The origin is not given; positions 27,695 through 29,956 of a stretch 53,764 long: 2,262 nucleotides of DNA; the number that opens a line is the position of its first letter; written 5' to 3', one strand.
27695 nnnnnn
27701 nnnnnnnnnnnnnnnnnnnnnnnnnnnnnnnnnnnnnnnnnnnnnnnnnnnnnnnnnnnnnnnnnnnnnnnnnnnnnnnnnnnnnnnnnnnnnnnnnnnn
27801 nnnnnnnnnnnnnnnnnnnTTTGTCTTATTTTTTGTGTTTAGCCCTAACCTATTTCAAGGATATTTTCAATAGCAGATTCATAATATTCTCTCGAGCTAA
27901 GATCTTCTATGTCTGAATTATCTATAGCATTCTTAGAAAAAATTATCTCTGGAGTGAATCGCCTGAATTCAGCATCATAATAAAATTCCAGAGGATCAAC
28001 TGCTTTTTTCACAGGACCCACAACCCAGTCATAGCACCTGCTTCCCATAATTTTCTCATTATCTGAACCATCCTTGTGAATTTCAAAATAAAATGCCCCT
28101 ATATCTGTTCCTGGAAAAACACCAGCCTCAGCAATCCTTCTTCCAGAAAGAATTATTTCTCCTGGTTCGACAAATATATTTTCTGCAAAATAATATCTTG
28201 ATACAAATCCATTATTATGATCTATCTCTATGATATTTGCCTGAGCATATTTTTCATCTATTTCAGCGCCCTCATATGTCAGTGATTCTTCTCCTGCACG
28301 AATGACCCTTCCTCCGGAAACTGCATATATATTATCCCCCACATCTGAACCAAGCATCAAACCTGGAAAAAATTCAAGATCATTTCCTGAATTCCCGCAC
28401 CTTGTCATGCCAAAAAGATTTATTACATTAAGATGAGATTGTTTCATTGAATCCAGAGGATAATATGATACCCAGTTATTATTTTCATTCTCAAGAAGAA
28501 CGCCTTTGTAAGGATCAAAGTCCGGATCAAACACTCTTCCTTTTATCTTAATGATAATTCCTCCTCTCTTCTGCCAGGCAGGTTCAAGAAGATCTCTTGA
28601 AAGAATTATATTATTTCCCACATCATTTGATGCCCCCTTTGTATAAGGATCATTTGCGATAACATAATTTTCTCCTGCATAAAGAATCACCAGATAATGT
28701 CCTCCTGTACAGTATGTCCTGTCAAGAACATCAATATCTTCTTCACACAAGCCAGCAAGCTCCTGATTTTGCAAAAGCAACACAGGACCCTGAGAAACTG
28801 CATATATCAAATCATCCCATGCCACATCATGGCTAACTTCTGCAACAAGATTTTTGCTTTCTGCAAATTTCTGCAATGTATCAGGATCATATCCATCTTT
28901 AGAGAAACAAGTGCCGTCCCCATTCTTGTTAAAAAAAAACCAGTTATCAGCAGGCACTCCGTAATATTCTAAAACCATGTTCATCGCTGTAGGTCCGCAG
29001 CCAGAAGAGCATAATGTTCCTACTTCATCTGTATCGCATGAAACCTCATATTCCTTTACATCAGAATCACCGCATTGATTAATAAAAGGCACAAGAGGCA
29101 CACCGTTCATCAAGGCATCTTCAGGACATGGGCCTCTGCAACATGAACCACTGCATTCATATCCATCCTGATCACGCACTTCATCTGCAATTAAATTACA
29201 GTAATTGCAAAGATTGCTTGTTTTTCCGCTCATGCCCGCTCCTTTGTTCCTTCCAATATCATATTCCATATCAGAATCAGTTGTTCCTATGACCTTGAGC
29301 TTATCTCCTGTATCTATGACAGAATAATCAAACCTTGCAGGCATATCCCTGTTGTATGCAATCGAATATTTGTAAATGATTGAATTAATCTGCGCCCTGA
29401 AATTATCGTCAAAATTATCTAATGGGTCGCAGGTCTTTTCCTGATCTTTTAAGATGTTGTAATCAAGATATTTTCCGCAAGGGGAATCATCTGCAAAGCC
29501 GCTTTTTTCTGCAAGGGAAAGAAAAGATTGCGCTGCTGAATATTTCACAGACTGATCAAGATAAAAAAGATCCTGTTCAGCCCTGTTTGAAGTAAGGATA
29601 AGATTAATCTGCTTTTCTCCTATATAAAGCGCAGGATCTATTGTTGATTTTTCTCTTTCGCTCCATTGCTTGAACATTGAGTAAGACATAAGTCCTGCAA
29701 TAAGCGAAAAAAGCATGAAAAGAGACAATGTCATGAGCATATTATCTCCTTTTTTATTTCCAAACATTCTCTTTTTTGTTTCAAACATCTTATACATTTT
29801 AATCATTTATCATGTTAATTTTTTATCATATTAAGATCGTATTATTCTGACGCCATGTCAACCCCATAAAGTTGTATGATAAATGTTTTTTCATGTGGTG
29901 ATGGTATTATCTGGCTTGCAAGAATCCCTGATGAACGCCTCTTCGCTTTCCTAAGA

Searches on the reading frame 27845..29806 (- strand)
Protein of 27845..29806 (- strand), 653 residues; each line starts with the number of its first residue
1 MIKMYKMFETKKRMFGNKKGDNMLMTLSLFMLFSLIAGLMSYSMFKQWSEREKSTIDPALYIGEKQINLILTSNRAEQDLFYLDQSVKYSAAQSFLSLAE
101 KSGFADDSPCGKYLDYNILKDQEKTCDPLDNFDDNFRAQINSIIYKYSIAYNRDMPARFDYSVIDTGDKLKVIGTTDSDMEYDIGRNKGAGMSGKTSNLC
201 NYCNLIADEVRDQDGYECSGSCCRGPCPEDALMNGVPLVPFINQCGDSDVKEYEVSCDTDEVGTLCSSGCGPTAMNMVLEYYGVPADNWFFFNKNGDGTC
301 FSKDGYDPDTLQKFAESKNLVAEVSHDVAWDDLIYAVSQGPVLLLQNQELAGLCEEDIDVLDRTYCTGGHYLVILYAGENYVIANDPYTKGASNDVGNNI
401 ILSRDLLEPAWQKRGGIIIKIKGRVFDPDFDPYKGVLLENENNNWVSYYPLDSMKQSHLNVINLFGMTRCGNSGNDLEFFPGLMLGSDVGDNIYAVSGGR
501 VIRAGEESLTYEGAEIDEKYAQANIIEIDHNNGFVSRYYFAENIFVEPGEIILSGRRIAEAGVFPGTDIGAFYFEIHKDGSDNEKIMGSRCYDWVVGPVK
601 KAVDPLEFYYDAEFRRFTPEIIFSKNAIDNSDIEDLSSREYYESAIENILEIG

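Call 14: search_protein_families(library=pfam, proteins=[window:27845-29806:-], max_evalue=0.01)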
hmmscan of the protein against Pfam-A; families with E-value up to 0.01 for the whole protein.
window:27845-29806:- (653 aa): 2 families
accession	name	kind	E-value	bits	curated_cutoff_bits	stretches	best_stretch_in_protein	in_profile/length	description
PF01551.29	Peptidase_M23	-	6e-10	39.6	28.7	1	482-581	5-92/96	Peptidase family M23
PF13529.12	Peptidase_C39_2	-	1.6e-09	38.9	24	1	239-388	3-143/143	Peptidase_C39 like family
